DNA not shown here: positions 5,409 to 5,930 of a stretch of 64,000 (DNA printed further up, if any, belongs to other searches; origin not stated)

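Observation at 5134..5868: Perfect 50-bp direct repeat of the fba 3' end brackets a 635-bp insert with no integrase (att-like scar, CIME-like element)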

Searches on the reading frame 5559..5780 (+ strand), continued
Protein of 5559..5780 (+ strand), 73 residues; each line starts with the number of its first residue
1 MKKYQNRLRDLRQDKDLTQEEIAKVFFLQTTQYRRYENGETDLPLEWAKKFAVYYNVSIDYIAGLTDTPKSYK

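Call 44: find_related_loci(query=A2, collection=genome_contigs, flank=6000)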
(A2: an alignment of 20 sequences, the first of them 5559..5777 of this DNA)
Query A2 (73 aa) in genome_contigs; peptide patterns used: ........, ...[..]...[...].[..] (x = any residue, [..] = any of these).
172 stretches matched a pattern; 151 encode a relative of the query (tblastn E <= 1e-3); the best 80 are kept; 80 distinct loci.
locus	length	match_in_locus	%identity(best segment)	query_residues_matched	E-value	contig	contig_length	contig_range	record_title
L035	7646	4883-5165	86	1-70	8e-39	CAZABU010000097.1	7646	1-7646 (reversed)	MAG TPA_asm: uncultured Ruminococcus sp. isolate SRP315200_co1_951 genome assembly, contig: NODE_22754_length_7646_cov_9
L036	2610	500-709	86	1-70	8e-39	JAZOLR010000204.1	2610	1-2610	MAG: Eubacteriales bacterium isolate T1900045652_YK20190346.MAGScoT_cleanbin_000030 SGB_8220_k141_3050519, whole genome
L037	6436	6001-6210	83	1-70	2e-38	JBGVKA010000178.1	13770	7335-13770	MAG: Eubacteriales bacterium isolate fecal_MAG_1 fecal_MAG_1_contig_0178, whole genome shotgun sequence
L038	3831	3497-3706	84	1-70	2e-38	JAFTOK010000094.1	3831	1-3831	MAG: Clostridia bacterium isolate RGIG4003 Roe_deer_Cecum-5__c216162, whole genome shotgun sequence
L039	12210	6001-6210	84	1-70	3e-38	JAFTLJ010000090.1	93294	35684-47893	MAG: Clostridia bacterium isolate RGIG3924 Roe_deer_Cecum-3__c554025, whole genome shotgun sequence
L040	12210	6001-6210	86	1-70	3e-38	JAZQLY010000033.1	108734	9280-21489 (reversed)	MAG: Eubacteriales bacterium isolate T1900044607_TS20190073.MAGScoT_cleanbin_000047 SGB_764_k141_2841531, whole genome s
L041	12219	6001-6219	79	1-73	8e-38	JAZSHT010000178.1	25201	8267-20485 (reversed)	MAG: Eubacteriales bacterium isolate T1900044574_TS20190040.MAGScoT_cleanbin_000048 SGB_476_k141_671933, whole genome sh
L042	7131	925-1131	84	1-69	4e-37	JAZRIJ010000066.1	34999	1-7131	MAG: Eubacteriales bacterium isolate T1900045475_YK20190169.MAGScoT_cleanbin_000017 SGB_7260_k141_2286859, whole genome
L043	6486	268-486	77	1-73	2e-36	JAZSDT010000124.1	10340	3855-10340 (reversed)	MAG: Eubacteriales bacterium isolate T1900044595_TS20190061.MAGScoT_cleanbin_000049 SGB_661_k141_2256318, whole genome s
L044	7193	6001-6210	81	1-70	8e-37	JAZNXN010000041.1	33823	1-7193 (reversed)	MAG: Eubacteriales bacterium isolate T1900044778_TS20190244.MAGScoT_cleanbin_000100 SGB_2533_k141_3669867, whole genome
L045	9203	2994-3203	80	1-70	1e-35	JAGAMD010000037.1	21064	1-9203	MAG: Clostridia bacterium isolate RGIG8568 Water_deer_Cecum-3__c694916, whole genome shotgun sequence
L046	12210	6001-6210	79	1-70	1e-35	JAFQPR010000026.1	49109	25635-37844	MAG: Clostridia bacterium isolate RGIG2037 Goat_Colon-1__c210416, whole genome shotgun sequence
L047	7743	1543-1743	82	1-67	2e-35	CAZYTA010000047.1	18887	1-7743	MAG TPA_asm: uncultured Oscillospiraceae bacterium isolate SRP315200_co1_260 genome assembly, contig: NODE_5464_length_1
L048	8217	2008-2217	79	1-70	2e-35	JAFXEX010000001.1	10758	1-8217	MAG: Clostridia bacterium isolate RGIG6353 Sheep_Rectum-4__c9574, whole genome shotgun sequence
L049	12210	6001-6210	77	1-70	1e-34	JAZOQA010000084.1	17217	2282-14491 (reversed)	MAG: Eubacteriales bacterium isolate T1900045570_YK20190264.MAGScoT_cleanbin_000004 SGB_7971_k141_1591457, whole genome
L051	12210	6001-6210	76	1-70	7e-35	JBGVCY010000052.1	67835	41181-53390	MAG: Eubacteriales bacterium isolate fecal_MAG_45 fecal_MAG_45_contig_0052, whole genome shotgun sequence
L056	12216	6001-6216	74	1-72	2e-32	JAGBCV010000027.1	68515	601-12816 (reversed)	MAG: Clostridia bacterium isolate RGIG9002 Water_deer_Rectum-3__c213922, whole genome shotgun sequence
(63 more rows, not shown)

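Call 49: find_related_loci(query=A2, collection=viral_contigs, flank=8000)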
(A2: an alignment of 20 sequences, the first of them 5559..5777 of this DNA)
Query A2 (73 aa) in viral_contigs; peptide patterns used: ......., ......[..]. (x = any residue, [..] = any of these).
93 stretches matched a pattern; 13 encode a relative of the query (tblastn E <= 1e-3); 13 distinct loci.
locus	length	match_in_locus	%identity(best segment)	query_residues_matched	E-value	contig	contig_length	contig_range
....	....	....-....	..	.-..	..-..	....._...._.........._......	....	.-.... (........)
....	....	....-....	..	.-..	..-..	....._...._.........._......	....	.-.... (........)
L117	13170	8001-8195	38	4-69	3e-9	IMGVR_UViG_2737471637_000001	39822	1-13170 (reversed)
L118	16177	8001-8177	32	7-65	1e-8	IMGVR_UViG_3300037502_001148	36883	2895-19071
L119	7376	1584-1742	34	8-60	3e-7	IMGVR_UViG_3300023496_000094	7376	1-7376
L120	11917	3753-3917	36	1-55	4e-7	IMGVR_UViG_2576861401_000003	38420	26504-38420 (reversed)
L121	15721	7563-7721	32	8-60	2e-6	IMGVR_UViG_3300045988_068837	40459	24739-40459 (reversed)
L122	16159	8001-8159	32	8-60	2e-6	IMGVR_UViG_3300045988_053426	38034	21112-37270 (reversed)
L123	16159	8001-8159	32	8-60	2e-6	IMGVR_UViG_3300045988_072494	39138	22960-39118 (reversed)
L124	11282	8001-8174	33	8-65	4e-6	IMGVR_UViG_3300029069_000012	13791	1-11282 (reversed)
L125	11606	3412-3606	31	8-72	1e-5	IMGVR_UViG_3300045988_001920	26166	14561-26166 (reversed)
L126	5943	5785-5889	43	8-42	3e-5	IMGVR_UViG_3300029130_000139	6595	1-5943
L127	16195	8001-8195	29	8-72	4e-5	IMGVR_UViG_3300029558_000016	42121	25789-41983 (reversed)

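Call 58: find_related_loci(query=A2, collection=metagenome_contigs, flank=5000)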
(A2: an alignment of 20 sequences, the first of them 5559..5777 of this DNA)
Query A2 (73 aa) in metagenome_contigs; peptide patterns used: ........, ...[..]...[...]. (x = any residue, [..] = any of these).
397 stretches matched a pattern; 289 encode a relative of the query (tblastn E <= 1e-3); the best 80 are kept; 80 distinct loci.
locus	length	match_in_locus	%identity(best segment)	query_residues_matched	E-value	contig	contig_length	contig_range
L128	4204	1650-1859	74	1-70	3e-34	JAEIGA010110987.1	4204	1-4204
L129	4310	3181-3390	71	1-70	6e-33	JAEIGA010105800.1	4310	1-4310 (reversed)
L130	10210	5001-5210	71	1-70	1e-30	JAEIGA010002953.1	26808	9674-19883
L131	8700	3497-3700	59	5-72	6e-24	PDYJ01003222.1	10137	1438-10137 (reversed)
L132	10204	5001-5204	59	5-72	6e-24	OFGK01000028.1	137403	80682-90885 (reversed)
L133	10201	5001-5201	61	6-72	6e-24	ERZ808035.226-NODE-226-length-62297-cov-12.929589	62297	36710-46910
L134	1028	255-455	55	7-73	2e-22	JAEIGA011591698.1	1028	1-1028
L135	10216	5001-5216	49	2-73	1e-21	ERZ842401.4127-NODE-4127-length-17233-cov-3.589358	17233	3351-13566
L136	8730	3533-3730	57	1-67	1e-21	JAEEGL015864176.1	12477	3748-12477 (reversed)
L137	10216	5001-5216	50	1-72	9e-20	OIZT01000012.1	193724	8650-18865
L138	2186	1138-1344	54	5-73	2e-19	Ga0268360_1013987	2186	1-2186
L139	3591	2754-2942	56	4-66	2e-19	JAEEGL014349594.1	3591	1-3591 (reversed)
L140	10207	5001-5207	54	5-73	2e-19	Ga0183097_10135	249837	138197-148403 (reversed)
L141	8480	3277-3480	51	6-73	2e-19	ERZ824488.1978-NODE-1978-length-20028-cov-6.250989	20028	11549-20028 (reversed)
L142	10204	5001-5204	51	6-73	2e-19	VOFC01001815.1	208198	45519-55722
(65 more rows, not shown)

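Call 64: search_protein_families(library=padloc, proteins=[window:5559-5780:+], max_evalue=0.001)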
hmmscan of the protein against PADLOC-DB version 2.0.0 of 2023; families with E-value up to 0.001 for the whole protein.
window:5559-5780:+ (73 aa): 5 families
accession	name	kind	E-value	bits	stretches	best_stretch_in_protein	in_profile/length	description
PDLC02926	HTH_VI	-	1.6e-05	23.1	1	5-63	3-61/92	-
PDLC03954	RmrA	-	0.00014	18.9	1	5-64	12-71/380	-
PDLC03665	Control_protein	-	0.00022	19.4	1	4-53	9-59/77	control protein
PDLC04142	capH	-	0.00028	19.9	1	3-67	6-70/103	capH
PDLC03947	RmrA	-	0.00043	17.2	1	5-62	13-70/383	-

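Call 65: find_homologous_proteins(query=L051:6272-7195:-, max_evalue=1e-40)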
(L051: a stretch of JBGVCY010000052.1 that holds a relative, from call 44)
Query L051:6272-7195:- (307 aa): 90 proteins with E <= 1e-40 among 1996 candidates.
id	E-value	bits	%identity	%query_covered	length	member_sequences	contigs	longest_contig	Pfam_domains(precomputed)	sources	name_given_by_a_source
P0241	1.5e-204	696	100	100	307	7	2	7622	PF12833.14,PF00165.30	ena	-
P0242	1.6e-184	630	90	100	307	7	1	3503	PF12833.14,PF00165.30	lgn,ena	-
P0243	2.8e-177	606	86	99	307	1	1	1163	PF12833.14,PF00165.30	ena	-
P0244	1.4e-172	591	84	99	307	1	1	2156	PF12833.14,PF00165.30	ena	-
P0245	8.7e-172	588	84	98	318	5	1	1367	PF12833.14,PF00165.30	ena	-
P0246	9.9e-117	408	61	97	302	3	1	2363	PF12833.14,PF00165.30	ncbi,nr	ncbi:MAG: helix-turn-helix transcriptional regulator [Clostridia bacterium]|nr:helix-turn-helix tran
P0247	1.4e-99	351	54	99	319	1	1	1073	PF12833.14,PF00165.30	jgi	jgi:AraC-like DNA-binding protein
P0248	6.5e-99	349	53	96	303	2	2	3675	PF12833.14,PF00165.30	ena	-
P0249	4.9e-98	346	52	98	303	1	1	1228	PF12833.14,PF00165.30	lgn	-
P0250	9.5e-97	342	51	99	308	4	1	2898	PF12833.14,PF00165.30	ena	-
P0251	2.3e-95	338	52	99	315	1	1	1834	PF12833.14,PF00165.30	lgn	-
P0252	3.4e-95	337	54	96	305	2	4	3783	PF12833.14,PF00165.30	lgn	-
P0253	4.6e-95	336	53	96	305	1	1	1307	PF12833.14,PF00165.30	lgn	-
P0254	9.2e-95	336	52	97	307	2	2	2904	PF12833.14,PF07883.18,PF02311.26,PF00165.30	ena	-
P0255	9.4e-95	335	51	96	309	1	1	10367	PF12833.14,PF00165.30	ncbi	-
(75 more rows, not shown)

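Call 66: find_encoding_contigs(protein=P0241, flank=5000, max_places=6)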
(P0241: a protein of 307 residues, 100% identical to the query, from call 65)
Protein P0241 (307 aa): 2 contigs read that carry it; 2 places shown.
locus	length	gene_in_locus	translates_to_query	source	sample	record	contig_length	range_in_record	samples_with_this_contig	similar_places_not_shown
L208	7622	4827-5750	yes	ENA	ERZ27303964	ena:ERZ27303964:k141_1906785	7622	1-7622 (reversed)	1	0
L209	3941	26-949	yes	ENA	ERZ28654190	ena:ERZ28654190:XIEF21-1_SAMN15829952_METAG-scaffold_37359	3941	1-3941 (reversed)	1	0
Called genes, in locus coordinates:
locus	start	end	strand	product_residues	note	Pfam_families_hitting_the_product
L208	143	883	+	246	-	PF01551:Peptidase_M23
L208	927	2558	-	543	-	PF16962:ABC_export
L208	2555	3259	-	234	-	PF00005:ABC_tran, PF13304:AAA_21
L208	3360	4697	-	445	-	-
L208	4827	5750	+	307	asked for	PF12833:HTH_18, PF00165:HTH_AraC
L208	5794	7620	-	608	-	?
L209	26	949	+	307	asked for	PF12833:HTH_18, PF00165:HTH_AraC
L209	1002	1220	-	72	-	PF13560:HTH_31, PF12844:HTH_19 (weak), PF01381:HTH_3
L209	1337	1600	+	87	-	PF20648:DUF6809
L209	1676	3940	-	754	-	?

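Call 67: find_encoding_contigs(protein=P0242, flank=5000, max_places=6)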
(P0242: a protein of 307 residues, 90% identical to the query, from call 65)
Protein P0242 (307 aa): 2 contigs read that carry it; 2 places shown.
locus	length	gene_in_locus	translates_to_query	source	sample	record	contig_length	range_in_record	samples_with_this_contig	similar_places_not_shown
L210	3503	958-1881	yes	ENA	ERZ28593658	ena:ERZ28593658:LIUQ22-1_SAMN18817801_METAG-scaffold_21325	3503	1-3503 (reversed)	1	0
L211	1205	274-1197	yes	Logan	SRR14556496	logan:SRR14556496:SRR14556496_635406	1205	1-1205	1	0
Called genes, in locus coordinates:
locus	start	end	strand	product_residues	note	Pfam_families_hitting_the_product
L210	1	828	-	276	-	?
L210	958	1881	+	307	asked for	PF12833:HTH_18, PF00165:HTH_AraC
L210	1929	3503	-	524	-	?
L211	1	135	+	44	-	?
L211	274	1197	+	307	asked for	PF12833:HTH_18, PF00165:HTH_AraC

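Call 72: search_protein_families(library=phrogs, proteins=[window:5559-5780:+, L051:5621-5884:-, L056:5628-5879:-, L016:5602-5877:-, L027:5649-5876:-], max_evalue=0.001)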
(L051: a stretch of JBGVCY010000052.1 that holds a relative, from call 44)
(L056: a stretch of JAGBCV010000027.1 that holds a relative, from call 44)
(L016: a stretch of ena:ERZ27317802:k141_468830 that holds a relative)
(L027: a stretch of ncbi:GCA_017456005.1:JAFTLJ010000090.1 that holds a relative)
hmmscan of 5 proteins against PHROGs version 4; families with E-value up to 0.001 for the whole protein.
window:5559-5780:+ (73 aa): 11 families
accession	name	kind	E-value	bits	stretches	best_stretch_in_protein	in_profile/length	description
phrog_8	-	transcription regulation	1.7e-14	55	1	2-71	75-144/346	transcriptional regulator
phrog_3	-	transcription regulation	2.5e-11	45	1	1-67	86-150/430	transcriptional repressor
phrog_4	-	transcription regulation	2e-09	37.9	1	2-69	131-198/400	transcriptional repressor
phrog_2967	-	transcription regulation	5.1e-07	30.4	1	2-66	9-73/225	transcriptional regulator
phrog_1994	-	DNA, RNA and nucleotide metabolism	8.5e-07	30.1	1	6-66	2-62/170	DNA binding protein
phrog_2328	-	transcription regulation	7.9e-06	26.7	1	5-68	17-80/128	transcriptional repressor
phrog_7396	-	unknown function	1.6e-05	25.7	1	8-69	20-84/227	-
phrog_2439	-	transcription regulation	2.4e-05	24.4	1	6-62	10-66/367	transcriptional regulator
phrog_19114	-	unknown function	2.8e-05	25.2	1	8-57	76-125/135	-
phrog_5823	-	transcription regulation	3.3e-05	24.2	1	3-67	6-71/404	transcriptional regulator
phrog_147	-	transcription regulation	0.00068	21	1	2-51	3-53/100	transcriptional regulator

L051:5621-5884:- (87 aa): 0 families

L056:5628-5879:- (83 aa): 1 family
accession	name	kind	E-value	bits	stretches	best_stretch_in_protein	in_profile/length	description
phrog_8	-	transcription regulation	0.00045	20.8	1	12-48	79-116/346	transcriptional regulator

L016:5602-5877:- (91 aa): 5 families
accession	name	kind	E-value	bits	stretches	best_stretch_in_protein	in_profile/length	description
phrog_8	-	transcription regulation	2e-07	31.8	1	7-63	74-128/346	transcriptional regulator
phrog_2439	-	transcription regulation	4.7e-05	23.4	1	7-74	5-70/367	transcriptional regulator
phrog_2104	-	unknown function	5.9e-05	24.2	1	11-46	41-76/103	-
phrog_34341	-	transcription regulation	7.1e-05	24.1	1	8-47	70-109/122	transcriptional regulator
phrog_3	-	transcription regulation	0.00031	21.6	1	12-73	91-148/430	transcriptional repressor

L027:5649-5876:- (75 aa): 3 families
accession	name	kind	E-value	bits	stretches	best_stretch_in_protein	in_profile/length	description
phrog_8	-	transcription regulation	7.3e-06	26.6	1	12-70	79-215/346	transcriptional regulator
phrog_3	-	transcription regulation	0.00015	22.7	1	9-73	88-148/430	transcriptional repressor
phrog_2328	-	transcription regulation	0.00086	20.1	1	14-72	20-76/128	transcriptional repressor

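Call 73: search_protein_families(library=pfam, proteins=[L051:5621-5884:-, L056:5628-5879:-, L016:5602-5877:-, L027:5649-5876:-, L027:6416-7990:+, L028:6222-6419:+], max_evalue=0.01)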
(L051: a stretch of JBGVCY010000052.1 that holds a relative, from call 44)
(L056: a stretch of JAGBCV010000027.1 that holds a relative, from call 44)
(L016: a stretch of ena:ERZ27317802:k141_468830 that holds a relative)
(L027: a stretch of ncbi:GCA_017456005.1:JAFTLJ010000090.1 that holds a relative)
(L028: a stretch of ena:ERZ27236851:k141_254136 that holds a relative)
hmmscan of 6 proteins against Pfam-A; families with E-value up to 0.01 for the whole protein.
L051:5621-5884:- (87 aa): 1 family
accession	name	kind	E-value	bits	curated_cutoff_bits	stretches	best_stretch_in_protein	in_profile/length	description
PF20648.2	DUF6809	-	1.3e-18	68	27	1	1-85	1-85/85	Family of unknown function (DUF6809)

L056:5628-5879:- (83 aa): 2 families
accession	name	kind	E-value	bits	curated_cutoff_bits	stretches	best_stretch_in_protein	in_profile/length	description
PF01381.28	HTH_3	-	2e-05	25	23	1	14-45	1-32/55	Helix-turn-helix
PF12844.13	HTH_19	-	0.00012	22.4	30.2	1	12-45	2-35/64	Helix-turn-helix domain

L016:5602-5877:- (91 aa): 5 families
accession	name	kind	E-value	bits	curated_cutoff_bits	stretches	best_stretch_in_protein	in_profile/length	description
PF12844.13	HTH_19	-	4.6e-09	36.5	30.2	1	12-71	2-59/64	Helix-turn-helix domain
PF01381.28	HTH_3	-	1e-05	25.9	23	1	14-45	1-32/55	Helix-turn-helix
PF13443.12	HTH_26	-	4e-05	24.2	22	1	13-67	1-54/63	Cro/C1-type HTH DNA-binding domain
PF13560.12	HTH_31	-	0.0055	17.4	27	1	14-46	6-38/64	Helix-turn-helix domain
PF20432.4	Xre-like-HTH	-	0.0065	17.2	25.8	1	15-40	16-41/63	Antitoxin Xre-like helix-turn-helix domain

L027:5649-5876:- (75 aa): 4 families
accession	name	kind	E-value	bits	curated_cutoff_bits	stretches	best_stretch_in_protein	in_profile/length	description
PF01381.28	HTH_3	-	4.3e-06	27.1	23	1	14-70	1-55/55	Helix-turn-helix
PF12844.13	HTH_19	-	2.8e-05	24.4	30.2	1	12-73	2-61/64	Helix-turn-helix domain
PF13443.12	HTH_26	-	0.0026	18.4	22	1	15-72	3-59/63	Cro/C1-type HTH DNA-binding domain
PF13560.12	HTH_31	-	0.004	17.9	27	1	15-51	7-44/64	Helix-turn-helix domain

L027:6416-7990:+ (524 aa): 4 families
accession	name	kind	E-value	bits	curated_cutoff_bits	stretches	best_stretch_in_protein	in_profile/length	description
PF08281.18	Sigma70_r4_2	-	1e-10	41.5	25.7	1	109-154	8-53/54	Sigma-70, region 4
PF04542.20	Sigma70_r2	-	6.6e-09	35.9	24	1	15-74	7-68/71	Sigma-70 region 2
PF04545.22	Sigma70_r4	-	2.7e-05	24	24.1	1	121-156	14-49/50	Sigma-70, region 4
PF22233.2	PhyR_sigma-like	-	0.0026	18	27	1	112-152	4-44/50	Response regulator PhyR, sigma-like domain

L028:6222-6419:+ (65 aa): 0 families

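Call 79: search_solved_structures(query=window:5559-5777:+, max_evalue=0.001)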
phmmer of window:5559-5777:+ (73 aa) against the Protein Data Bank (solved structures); distinct sequences matched with E-value up to 0.001: 1.
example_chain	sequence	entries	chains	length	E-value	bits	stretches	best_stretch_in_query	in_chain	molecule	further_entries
3op9_A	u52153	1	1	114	3.2e-05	27.2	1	4-70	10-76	Pli0006 protein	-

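Call 80: search_protein_families(library=ncbifam, proteins=[window:5559-5780:+], max_evalue=0.001)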
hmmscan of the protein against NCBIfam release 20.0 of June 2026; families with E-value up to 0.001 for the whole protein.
window:5559-5780:+ (73 aa): 5 families
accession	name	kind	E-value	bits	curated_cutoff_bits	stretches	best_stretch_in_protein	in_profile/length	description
NF041951.1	phage_RstR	subfamily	5.8e-14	52.3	80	1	4-69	3-68/108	RstR family transcriptional repressor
NF041575.1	antitoxPezA_Strep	equivalog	3.8e-05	23.7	290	1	7-63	5-61/158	type II toxin-antitoxin system antitoxin PezA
TIGR03830.1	CxxCG_CxxCG_HTH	subfamily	9e-05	22.3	61.8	1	6-44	68-106/127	type II TA system antitoxin MqsA family protein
NF058600.1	TransRegSco1979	equivalog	0.00027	20.1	350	1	6-58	11-63/280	Sco1979 family transcriptional regulator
NF047948.1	male_kill_WMK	equivalog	0.00042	19.9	300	1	3-61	162-220/300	WO male-killing family protein Wmk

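Call 82: search_dna_similar(query=window:5559-5777:+, collection=phages, mode=protein, max_rows=12)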
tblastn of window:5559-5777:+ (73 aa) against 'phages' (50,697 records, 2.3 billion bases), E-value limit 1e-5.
Records with a match: 148; places in all: 150; records where one place covers at least 80% of the query: 148.
Best place of each record, by identity: <60% 148.
By first word of the organism name: Streptococcus 81; Bacteriophage 15; bajarodino 15; Brevibacillus 8; Paenibacillus 5; Listeria 5; Clostridioides 3; Bacillus 3; Dulem 3; Enterococcus 2; and 7 more.
By host as written in the record: - 23; Peromyscus fraterculus 9; Brevibacillus laterosporus 8; Listeria monocytogenes 4; Streptococcus pyogenes MGAS315 4; Paenibacillus larvae ATCC 9545 2; Paenibacillus larvae 2; Clostridioides difficile 2; and 88 more.
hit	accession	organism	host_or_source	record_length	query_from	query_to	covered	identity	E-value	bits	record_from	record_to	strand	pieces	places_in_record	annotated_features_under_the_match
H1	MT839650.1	Bacteriophage sp.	human fecal samples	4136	4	67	88%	53.1%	9e-15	72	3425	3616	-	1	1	record has no annotation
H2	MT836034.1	Bacteriophage sp.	human fecal samples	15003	4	69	90%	51.5%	7e-11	61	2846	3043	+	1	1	record has no annotation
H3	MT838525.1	Bacteriophage sp.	human fecal samples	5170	1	71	97%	47.9%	7e-14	69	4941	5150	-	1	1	record has no annotation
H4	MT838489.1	Bacteriophage sp.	human fecal samples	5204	4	72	95%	46.4%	9e-14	69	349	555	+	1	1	record has no annotation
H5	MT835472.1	Bacteriophage sp.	human fecal samples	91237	4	72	95%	44.9%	2e-10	59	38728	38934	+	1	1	record has no annotation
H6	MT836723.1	Bacteriophage sp.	human fecal samples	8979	7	72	90%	47.0%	7e-13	67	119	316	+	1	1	record has no annotation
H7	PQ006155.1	bajarodino virus 43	Neotoma bryanti feces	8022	7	69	86%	49.2%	1e-14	72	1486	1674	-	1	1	repressor protein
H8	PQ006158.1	bajarodino virus 37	Peromyscus fraterculus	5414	1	72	99%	41.7%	3e-11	62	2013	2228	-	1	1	repressor protein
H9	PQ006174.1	bajarodino virus 14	Peromyscus fraterculus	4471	5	72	93%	44.1%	2e-9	57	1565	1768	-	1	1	repressor protein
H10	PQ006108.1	bajarodino virus 60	Dipodomys merriami feces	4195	1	65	89%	44.8%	2e-7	51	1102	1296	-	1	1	repressor protein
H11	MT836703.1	Bacteriophage sp.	human fecal samples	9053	7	70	88%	45.3%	2e-9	57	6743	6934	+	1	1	record has no annotation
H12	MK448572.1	Streptococcus satellite phage Javan61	Streptococcus anginosus 1_2_62CV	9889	6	64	81%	47.5%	5e-9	56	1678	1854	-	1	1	hypothetical protein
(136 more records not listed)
